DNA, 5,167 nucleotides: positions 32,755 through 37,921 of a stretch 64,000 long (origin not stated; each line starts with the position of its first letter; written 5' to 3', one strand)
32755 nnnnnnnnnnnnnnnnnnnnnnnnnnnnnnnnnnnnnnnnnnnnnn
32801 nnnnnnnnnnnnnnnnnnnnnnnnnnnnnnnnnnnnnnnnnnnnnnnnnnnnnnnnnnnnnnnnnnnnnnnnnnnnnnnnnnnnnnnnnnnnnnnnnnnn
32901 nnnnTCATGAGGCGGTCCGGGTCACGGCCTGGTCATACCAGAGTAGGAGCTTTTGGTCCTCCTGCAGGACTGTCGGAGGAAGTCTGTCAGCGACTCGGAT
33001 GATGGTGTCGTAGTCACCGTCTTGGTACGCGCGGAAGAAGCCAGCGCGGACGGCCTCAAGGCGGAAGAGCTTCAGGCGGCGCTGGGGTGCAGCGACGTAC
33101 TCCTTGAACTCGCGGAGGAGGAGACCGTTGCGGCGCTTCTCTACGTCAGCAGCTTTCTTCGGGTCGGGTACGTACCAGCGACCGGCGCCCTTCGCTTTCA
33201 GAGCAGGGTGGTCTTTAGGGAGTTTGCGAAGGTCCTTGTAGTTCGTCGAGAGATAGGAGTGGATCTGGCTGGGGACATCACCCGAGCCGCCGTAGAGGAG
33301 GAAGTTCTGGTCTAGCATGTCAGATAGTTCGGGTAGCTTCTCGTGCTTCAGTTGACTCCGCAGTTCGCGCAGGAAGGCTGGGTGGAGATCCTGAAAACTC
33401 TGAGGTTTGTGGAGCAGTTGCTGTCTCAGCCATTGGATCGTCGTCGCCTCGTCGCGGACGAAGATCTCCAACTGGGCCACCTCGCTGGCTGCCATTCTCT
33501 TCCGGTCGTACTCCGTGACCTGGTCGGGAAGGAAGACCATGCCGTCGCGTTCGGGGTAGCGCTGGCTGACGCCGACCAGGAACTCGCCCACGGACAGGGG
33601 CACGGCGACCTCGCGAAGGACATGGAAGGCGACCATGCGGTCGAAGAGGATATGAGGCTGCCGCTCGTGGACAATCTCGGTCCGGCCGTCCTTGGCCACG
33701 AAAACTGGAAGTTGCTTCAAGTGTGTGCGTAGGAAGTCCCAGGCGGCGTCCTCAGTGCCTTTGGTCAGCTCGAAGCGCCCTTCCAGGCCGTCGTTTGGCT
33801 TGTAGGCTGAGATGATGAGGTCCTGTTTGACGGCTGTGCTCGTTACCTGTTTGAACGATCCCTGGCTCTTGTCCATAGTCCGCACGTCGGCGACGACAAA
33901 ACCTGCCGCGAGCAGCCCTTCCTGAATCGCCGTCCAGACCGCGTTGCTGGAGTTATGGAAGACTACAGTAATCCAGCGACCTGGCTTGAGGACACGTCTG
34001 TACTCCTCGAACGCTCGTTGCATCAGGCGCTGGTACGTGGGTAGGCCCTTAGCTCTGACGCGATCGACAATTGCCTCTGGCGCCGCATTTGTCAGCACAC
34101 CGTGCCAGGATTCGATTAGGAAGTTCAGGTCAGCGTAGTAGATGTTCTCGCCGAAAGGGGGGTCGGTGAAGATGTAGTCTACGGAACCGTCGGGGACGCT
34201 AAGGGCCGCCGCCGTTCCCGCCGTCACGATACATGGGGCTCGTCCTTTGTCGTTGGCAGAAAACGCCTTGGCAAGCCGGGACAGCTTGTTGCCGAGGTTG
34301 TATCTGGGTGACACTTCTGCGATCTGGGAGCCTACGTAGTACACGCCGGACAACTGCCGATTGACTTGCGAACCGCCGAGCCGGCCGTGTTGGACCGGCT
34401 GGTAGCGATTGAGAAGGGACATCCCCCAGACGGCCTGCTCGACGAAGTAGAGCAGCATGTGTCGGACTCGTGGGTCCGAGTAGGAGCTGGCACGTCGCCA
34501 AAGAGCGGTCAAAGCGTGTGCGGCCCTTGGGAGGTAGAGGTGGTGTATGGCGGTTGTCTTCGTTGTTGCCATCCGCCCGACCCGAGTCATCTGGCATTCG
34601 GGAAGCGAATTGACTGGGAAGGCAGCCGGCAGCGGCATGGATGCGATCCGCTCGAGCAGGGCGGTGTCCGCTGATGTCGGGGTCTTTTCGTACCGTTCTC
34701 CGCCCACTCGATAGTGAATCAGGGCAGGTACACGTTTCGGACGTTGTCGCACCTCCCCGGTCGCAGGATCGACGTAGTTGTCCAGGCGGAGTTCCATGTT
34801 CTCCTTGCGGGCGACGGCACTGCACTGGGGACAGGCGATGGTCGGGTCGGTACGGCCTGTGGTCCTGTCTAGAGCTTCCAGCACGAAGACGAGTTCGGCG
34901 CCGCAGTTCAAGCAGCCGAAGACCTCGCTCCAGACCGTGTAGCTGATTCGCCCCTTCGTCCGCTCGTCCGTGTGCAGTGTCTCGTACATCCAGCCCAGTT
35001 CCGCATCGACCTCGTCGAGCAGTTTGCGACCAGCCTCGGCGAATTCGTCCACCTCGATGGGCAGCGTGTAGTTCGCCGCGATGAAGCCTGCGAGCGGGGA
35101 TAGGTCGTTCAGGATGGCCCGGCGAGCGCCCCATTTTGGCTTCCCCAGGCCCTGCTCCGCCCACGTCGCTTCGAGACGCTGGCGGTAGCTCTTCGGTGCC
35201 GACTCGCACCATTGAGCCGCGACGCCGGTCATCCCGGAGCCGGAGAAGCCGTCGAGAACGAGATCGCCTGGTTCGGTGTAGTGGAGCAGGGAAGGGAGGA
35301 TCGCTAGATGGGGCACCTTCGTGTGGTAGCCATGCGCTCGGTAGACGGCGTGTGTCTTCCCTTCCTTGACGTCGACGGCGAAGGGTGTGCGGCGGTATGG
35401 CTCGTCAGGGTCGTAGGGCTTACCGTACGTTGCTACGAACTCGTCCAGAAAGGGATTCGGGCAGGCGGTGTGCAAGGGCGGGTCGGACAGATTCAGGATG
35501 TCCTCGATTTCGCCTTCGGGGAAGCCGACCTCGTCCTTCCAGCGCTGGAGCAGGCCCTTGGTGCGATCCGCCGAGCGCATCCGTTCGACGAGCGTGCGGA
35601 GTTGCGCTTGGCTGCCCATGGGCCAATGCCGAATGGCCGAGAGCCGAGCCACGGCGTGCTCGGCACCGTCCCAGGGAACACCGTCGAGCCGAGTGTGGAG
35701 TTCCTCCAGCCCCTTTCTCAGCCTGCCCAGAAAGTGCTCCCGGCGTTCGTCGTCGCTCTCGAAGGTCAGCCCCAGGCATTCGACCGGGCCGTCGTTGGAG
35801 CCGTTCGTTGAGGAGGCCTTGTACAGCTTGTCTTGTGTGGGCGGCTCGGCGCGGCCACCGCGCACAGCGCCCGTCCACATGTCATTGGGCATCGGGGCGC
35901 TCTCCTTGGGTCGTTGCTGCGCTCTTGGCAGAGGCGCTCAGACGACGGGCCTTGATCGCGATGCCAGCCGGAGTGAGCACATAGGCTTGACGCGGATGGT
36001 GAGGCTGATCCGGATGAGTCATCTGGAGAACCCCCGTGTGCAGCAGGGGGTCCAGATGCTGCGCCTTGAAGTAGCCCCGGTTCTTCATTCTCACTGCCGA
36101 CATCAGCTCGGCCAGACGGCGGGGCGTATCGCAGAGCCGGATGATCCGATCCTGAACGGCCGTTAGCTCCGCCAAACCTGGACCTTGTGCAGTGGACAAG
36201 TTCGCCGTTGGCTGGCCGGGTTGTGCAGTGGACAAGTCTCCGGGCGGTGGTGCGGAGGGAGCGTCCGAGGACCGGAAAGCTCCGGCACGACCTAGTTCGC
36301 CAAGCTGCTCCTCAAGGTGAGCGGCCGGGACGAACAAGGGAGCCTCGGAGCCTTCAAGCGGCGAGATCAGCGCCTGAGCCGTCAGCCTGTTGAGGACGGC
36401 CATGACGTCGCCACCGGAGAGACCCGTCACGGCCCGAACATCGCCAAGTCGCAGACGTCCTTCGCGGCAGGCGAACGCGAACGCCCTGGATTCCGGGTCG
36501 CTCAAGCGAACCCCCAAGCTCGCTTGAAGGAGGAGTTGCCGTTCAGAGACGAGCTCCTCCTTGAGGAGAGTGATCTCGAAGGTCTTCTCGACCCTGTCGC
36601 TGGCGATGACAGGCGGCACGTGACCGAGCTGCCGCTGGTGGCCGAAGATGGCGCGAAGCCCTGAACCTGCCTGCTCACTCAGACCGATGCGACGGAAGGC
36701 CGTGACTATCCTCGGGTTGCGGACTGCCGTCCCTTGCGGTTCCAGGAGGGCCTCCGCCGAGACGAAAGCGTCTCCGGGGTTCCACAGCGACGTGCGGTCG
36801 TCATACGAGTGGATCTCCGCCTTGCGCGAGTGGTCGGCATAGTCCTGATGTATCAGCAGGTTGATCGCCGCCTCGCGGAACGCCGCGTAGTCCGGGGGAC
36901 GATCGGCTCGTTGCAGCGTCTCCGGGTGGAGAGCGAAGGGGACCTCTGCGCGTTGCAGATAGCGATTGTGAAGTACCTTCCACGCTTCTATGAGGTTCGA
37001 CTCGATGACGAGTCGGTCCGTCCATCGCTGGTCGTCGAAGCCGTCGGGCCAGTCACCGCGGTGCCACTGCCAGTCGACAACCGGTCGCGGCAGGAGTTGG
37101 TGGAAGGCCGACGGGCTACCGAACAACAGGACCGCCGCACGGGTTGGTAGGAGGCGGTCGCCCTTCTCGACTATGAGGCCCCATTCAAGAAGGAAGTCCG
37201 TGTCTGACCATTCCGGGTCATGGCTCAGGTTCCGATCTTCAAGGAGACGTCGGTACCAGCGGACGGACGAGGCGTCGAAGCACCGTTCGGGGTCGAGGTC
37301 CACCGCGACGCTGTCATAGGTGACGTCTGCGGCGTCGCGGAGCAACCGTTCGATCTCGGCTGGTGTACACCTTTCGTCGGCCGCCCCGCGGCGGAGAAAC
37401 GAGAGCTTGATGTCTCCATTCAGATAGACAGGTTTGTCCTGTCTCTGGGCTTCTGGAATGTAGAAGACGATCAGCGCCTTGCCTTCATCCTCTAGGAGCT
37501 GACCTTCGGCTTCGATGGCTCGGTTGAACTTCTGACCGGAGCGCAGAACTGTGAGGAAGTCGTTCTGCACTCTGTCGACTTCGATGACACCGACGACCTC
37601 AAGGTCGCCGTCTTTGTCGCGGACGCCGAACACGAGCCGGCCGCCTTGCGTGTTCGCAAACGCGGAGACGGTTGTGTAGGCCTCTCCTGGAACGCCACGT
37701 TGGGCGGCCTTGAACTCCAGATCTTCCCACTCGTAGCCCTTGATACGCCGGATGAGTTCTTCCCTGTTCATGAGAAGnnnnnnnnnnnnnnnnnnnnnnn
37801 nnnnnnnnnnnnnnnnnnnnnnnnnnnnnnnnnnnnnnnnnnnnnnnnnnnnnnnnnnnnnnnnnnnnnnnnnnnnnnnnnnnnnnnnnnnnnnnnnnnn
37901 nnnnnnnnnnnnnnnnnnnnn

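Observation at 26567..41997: BREX type 3 operon with a complete SIR2-HerA module embedded in the helicase (BrxHII) slot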

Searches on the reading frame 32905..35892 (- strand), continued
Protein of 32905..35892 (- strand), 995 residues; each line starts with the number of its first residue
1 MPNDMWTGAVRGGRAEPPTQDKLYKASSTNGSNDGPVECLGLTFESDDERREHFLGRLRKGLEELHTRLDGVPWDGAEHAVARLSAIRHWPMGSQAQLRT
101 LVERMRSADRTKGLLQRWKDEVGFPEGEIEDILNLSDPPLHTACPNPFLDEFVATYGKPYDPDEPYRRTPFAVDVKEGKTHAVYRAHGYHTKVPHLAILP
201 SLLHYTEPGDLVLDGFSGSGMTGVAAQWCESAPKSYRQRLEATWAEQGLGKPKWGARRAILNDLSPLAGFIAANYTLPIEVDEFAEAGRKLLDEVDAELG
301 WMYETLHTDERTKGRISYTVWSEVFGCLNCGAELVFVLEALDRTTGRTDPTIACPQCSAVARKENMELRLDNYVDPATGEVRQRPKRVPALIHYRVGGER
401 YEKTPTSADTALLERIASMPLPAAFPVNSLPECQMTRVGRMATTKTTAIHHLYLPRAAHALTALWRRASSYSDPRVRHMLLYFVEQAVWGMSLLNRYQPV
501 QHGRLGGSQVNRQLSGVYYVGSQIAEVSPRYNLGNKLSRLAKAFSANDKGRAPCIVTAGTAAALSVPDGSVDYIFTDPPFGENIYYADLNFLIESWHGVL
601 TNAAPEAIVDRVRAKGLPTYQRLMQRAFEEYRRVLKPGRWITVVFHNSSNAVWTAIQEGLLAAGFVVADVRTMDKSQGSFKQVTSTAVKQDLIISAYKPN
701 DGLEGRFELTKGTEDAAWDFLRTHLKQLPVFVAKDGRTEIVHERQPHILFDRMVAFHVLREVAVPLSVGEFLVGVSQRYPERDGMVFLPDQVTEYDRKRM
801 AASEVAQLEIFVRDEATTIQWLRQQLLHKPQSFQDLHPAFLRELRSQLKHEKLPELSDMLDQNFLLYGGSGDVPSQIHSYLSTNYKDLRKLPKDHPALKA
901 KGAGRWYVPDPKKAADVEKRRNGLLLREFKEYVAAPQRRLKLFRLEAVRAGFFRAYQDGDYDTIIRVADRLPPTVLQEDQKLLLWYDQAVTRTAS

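Call 44: search_protein_families(library=padloc, proteins=[L097:2951-6487:+, L124:6523-9177:+, L124:9177-10490:+, L141:11114-13978:+, L141:13971-15230:+, L153:10928-11935:+, L153:11928-14516:+, L100:3361-5319:+, L100:5322-6371:+, L111:7282-9240:+], max_evalue=1e-8)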
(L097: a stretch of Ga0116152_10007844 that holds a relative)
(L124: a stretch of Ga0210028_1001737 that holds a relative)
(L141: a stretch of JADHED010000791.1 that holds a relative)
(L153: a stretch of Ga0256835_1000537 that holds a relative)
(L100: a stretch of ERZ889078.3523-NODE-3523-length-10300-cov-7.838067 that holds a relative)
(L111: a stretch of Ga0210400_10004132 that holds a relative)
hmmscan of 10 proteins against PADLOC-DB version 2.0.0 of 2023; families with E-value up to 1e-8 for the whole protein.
L097:2951-6487:+ (1178 aa): 10 families
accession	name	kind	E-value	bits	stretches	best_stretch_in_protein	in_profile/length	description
PDLC05065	PDC-S68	-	0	1175.4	1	2-1173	5-1217/1221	-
PDLC05066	PDC-S68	-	8.8e-248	823.5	1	1-1167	1-1196/1202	-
PDLC05064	PDC-S68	-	1.5e-161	537.7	1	2-1172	70-1249/1273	-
PDLC01734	typeIV_RecD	-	1.4e-60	203.4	2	580-738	336-489/763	RecD_0_IVD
PDLC01148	RecD_like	-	1.5e-39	133.9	2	580-737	310-457/719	RecD/Tra ATPase fused to N-terminal HHH domain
PDLC04475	PDC-M16A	-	4.4e-21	73.1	1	597-730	31-188/721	-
PDLC04472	PDC-M16A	-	1.3e-20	71.4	1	600-658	243-299/930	-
PDLC05035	PDC-S53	-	2.8e-20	70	1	578-762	490-652/900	-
PDLC04476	PDC-M16A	-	6.4e-20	69.1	1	599-729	27-184/691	-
PDLC04474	PDC-M16A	-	2.4e-10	37.5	0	599-710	237-351/917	-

L124:6523-9177:+ (884 aa): 3 families
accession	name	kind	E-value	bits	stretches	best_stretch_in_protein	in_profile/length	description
PDLC04559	PDC-M28B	-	5.1e-24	83.1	1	135-301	130-303/438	-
PDLC04561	PDC-M28C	-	7.1e-19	66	1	603-838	169-408/480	-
PDLC04560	PDC-M28B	-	1.9e-13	48.5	0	136-203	17-83/327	-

L124:9177-10490:+ (437 aa): 2 families
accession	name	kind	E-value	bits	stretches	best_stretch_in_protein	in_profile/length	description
PDLC02394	pAgo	-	2.7e-14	49.9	1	140-364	148-387/1121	-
PDLC02402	Aga_SIR2-PNTD1-PNTD2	-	2.4e-10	37.2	1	205-348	356-493/876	Class I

L141:11114-13978:+ (954 aa): 3 families
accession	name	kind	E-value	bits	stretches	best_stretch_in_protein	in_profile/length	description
PDLC02208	Ppl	-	3.8e-107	357.5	1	51-947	4-892/894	-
PDLC04135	mad3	-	2.3e-11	41.9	1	323-896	19-329/374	mads_3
PDLC04678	PDC-M49A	-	2.7e-09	33.9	0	56-140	4-85/681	-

L141:13971-15230:+ (419 aa): 2 families
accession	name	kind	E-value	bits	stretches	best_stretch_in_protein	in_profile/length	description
PDLC02394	pAgo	-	2.1e-11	40.3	1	44-397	61-425/1121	-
PDLC02402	Aga_SIR2-PNTD1-PNTD2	-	3.5e-10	36.7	1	195-390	357-544/876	Class I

L153:10928-11935:+ (335 aa): 6 families
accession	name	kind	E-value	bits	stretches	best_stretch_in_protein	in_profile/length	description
PDLC04232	IetA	-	1e-151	503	1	1-328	1-327/330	-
PDLC04231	IetA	-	5.4e-90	299.7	1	1-257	1-257/262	-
PDLC02196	IetA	-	3.5e-81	271.5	1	4-329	4-334/374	-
PDLC02195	IetA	-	1.7e-66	223.2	1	19-322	38-342/395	-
PDLC00914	TRIP13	-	4.6e-11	40.7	1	101-259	54-230/302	TRIP13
PDLC00915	TRIP13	-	4.8e-11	40.6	1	120-253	66-217/302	TRIP13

L153:11928-14516:+ (862 aa): 8 families
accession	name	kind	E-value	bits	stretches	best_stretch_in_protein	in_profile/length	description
PDLC04233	IetS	-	0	1143.9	1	1-854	1-851/855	-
PDLC04234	IetS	-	2.9e-254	843.2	1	1-658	1-656/656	-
PDLC02198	IetS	-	4.4e-24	82.5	1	196-763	153-674/795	-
PDLC02197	IetS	-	2.4e-23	80.3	1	201-745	160-612/749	-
PDLC02199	IetS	-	3.9e-19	66.3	1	339-562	345-541/826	-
PDLC02200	IetS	-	5.4e-16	55.9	1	305-561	270-489/780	-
PDLC02201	IetS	-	1.2e-13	48.2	0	340-465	287-396/781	-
PDLC02202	IetS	-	1.9e-10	37.6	1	418-561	394-499/780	-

L100:3361-5319:+ (652 aa): 26 families (the best 25 are shown)
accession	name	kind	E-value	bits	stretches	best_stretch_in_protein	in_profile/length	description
PDLC03878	NsnB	-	4.4e-73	245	2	325-639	62-343/345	-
PDLC04148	HEC-03B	-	2.4e-50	169.9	1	398-650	214-455/458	-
PDLC04707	PDC-M55A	-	1.6e-47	160.4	1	392-646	181-417/421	-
PDLC02979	AriA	-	3.4e-25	87.6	2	507-575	296-373/373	-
PDLC02980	AriA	-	2.4e-19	68.4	1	383-576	52-304/304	-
PDLC04175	HEC-01A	-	1.1e-13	49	0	14-75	5-64/363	-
PDLC04144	HEC-01B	-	2.7e-13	47.8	0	15-104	3-85/395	-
PDLC02981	AriAB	-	8.4e-13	45.9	0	531-576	331-378/694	-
PDLC04176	HEC-01A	-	1.1e-12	46.1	0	511-577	256-323/371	-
PDLC04178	HEC-01A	-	1.1e-12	45.7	1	13-68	7-61/399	-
PDLC04182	HEC-01A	-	4e-12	43.8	0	526-579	299-355/406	-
PDLC02358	Old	-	8.8e-12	42.6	0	531-578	285-332/578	Old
PDLC02335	AbiLi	-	3e-11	40.9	0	11-64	46-105/326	AbiLi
PDLC04541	PDC-M25A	-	4.8e-11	40.4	0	14-67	1-53/380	-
PDLC04177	HEC-01A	-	9.8e-11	39.3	0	522-578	288-343/393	-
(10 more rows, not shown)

L100:5322-6371:+ (349 aa): 0 families

L111:7282-9240:+ (652 aa): 13 families
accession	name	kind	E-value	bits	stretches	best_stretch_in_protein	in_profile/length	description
PDLC03878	NsnB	-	8.6e-69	230.9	2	339-631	65-343/345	-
PDLC04148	HEC-03B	-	7.4e-49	165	1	394-641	217-454/458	-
PDLC04707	PDC-M55A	-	3.2e-40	136.4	1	378-638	174-416/421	-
PDLC02979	AriA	-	5.8e-23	80.3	1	491-568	290-373/373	-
PDLC02980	AriA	-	1.1e-18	66.3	1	492-569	226-304/304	-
PDLC04177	HEC-01A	-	2.1e-12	44.8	0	514-572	287-344/393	-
PDLC04176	HEC-01A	-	2.7e-11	41.5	0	483-572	233-325/371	-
PDLC04175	HEC-01A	-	5.9e-11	40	0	15-80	6-69/363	-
PDLC02358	Old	-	6e-11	39.8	0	522-571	274-332/578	Old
PDLC02981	AriAB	-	8.4e-10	35.9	0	522-569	329-378/694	-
PDLC04178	HEC-01A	-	1.9e-09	35.1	0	12-64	6-57/399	-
PDLC02335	AbiLi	-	5e-09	33.7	0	11-78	46-106/326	AbiLi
PDLC00073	GajA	-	9.8e-09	32.7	0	481-552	227-304/589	AAA ATPase domain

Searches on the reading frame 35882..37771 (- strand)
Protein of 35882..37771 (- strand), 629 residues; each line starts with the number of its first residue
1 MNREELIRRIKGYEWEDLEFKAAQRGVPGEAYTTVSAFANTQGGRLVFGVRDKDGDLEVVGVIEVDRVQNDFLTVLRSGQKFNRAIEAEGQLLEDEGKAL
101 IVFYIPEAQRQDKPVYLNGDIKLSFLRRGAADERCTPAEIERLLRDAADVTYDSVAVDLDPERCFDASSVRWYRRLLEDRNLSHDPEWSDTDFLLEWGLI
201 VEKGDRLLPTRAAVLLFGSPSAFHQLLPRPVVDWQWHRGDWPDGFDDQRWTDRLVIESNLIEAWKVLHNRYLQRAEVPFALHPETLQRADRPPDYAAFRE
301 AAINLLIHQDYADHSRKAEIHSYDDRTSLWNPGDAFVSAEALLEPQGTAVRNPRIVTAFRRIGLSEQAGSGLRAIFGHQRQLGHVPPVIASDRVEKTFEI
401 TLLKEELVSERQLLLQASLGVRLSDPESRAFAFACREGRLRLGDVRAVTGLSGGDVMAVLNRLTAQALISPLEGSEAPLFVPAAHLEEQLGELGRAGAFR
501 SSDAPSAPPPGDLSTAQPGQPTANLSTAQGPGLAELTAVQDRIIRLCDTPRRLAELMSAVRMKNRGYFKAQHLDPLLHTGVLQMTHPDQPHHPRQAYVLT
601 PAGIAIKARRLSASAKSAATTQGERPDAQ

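Call 3: search_protein_families(library=pfam, proteins=[window:35882-37771:-], max_evalue=0.01)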
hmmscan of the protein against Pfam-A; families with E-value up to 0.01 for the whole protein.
window:35882-37771:- (629 aa): 4 families
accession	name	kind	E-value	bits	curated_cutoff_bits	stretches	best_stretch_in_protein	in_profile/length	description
PF04326.19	SLFN_AlbA_2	-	2.6e-14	54.2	25.3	1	14-135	1-117/118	Schlafen, AlbA_2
PF13749.12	HATPase_c_4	-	4.3e-12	46.3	26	1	318-401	4-88/89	Putative ATP-dependent DNA helicase recG C-terminal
PF21247.3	Fic-like_C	-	6.8e-11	42.3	27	1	548-600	12-64/64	Filamentation induced by cAMP protein Fic-like, C-terminal domain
PF12802.13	MarR_2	-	0.0027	18.2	27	0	423-469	3-50/61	MarR family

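Call 4: search_protein_families(library=padloc, proteins=[window:35882-37771:-], max_evalue=0.001)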
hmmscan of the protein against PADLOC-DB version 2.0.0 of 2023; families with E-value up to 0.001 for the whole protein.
window:35882-37771:- (629 aa): 2 families
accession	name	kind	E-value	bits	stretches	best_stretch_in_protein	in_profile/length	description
PDLC02394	pAgo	-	4.7e-09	32.5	1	32-219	58-241/1121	-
PDLC02402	Aga_SIR2-PNTD1-PNTD2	-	6e-06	22.6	1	183-373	346-533/876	Class I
